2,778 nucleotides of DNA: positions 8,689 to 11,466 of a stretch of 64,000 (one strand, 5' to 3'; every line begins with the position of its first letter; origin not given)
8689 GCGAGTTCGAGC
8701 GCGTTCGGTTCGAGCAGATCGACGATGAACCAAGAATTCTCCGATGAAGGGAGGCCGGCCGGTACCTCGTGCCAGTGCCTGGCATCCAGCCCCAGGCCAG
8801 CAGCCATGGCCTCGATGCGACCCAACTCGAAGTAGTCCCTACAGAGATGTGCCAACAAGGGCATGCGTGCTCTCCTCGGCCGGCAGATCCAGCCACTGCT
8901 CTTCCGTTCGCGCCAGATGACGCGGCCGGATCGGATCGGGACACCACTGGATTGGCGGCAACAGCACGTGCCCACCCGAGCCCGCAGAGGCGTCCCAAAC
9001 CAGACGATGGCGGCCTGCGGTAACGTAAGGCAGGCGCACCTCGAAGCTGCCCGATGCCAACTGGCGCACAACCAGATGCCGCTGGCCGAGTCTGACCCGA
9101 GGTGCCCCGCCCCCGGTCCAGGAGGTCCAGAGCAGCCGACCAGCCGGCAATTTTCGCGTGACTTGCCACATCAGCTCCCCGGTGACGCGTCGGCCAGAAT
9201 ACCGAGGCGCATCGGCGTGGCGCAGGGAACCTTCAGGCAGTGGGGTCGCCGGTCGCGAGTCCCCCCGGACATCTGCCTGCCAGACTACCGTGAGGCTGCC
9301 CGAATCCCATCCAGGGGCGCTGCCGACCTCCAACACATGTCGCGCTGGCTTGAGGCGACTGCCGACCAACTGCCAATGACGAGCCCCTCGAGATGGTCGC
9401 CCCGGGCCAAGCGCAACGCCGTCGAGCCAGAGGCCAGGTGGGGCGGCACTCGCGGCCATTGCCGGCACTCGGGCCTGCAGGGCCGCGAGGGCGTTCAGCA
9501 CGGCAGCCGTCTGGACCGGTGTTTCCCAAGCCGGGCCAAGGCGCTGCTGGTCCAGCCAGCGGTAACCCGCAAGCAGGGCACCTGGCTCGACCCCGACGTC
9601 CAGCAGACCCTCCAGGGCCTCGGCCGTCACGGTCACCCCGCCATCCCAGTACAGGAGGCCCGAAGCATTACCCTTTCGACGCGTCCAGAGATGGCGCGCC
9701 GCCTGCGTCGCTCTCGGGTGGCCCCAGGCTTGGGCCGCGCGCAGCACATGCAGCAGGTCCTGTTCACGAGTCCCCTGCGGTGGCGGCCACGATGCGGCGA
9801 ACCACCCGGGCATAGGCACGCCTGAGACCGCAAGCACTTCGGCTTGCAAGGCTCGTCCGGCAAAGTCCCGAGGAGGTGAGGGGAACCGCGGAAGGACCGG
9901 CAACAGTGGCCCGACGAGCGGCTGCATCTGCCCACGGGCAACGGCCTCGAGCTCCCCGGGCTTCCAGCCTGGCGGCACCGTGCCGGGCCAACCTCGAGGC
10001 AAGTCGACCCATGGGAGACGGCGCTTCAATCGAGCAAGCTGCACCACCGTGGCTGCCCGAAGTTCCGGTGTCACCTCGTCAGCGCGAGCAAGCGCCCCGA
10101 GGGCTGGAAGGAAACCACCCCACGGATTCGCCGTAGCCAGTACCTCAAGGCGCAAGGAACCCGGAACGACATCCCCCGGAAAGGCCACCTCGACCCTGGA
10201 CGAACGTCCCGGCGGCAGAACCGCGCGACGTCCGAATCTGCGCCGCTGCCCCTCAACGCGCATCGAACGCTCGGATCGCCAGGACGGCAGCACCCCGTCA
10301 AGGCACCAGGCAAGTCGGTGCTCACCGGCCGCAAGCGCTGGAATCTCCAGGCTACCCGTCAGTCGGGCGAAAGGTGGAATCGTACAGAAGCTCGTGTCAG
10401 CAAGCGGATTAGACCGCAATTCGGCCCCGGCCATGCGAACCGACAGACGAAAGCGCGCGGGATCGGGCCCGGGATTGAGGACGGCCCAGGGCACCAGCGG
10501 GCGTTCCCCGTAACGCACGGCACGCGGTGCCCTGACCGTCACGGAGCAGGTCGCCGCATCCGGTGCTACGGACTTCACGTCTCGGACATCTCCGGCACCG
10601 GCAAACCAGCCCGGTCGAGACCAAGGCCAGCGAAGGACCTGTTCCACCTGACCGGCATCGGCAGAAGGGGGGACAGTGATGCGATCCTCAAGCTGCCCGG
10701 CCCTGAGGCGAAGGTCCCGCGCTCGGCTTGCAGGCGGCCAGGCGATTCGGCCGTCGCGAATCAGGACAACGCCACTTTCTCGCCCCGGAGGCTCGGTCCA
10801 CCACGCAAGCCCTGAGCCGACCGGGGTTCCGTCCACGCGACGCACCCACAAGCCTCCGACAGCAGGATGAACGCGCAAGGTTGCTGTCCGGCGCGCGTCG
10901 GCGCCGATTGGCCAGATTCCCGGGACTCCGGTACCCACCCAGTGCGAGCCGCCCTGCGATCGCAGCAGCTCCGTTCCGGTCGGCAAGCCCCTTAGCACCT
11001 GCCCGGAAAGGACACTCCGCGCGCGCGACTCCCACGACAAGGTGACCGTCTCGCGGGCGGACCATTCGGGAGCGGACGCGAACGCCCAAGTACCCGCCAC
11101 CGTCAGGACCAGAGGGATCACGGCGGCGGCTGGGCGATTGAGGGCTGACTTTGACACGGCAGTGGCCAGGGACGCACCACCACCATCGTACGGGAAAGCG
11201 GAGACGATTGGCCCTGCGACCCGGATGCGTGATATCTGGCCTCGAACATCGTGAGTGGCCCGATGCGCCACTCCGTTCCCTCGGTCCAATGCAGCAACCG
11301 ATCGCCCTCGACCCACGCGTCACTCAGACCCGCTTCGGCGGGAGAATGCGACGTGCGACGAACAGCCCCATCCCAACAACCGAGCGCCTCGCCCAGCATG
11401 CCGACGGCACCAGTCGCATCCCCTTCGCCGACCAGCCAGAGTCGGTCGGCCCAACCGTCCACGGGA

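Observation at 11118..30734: Candidate undescribed system: kinase/c-di-GMP megaprotein + five-member surface-lipoprotein array + TPR/pseudo-histidine-kinase pair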

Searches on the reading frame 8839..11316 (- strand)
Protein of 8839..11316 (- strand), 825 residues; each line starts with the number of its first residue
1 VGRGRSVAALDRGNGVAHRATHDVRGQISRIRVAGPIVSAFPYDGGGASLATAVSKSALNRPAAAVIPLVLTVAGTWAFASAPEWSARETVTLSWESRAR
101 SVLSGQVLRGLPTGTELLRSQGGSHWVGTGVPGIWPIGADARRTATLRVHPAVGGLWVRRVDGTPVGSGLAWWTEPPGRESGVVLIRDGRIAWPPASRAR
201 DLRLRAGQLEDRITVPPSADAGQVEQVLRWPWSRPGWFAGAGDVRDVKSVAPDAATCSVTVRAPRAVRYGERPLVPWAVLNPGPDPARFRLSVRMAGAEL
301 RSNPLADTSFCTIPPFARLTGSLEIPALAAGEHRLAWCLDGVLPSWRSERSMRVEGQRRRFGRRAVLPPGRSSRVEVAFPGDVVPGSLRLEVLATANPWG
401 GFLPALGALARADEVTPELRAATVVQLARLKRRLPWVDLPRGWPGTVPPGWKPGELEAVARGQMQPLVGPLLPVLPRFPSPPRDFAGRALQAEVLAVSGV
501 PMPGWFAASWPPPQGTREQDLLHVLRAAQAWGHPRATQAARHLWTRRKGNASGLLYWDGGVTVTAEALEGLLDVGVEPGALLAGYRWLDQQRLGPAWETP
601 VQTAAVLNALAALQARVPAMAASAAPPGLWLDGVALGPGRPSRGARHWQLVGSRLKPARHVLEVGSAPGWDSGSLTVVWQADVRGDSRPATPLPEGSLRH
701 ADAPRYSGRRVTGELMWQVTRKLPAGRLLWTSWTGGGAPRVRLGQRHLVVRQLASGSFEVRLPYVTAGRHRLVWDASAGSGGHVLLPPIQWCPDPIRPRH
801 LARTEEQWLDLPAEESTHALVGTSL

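Call 5: search_protein_families(library=pfam, proteins=[window:8839-11316:-], max_evalue=0.01)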
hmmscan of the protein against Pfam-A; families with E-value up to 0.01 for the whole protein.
window:8839-11316:- (825 aa): 0 families

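Call 7: search_protein_families(library=ncbifam, proteins=[window:8839-11316:-], max_evalue=0.01)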
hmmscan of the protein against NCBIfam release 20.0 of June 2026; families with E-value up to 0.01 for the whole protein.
window:8839-11316:- (825 aa): 0 families

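Call 30: search_protein_families(library=pfam, proteins=[window:8839-11316:-], max_evalue=10)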
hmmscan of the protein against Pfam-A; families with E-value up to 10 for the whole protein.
window:8839-11316:- (825 aa): 0 families

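Call 81: search_protein_families(library=padloc, proteins=[window:8839-11316:-], max_evalue=0.001)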
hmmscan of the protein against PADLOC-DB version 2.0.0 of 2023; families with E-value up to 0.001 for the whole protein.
window:8839-11316:- (825 aa): 0 families
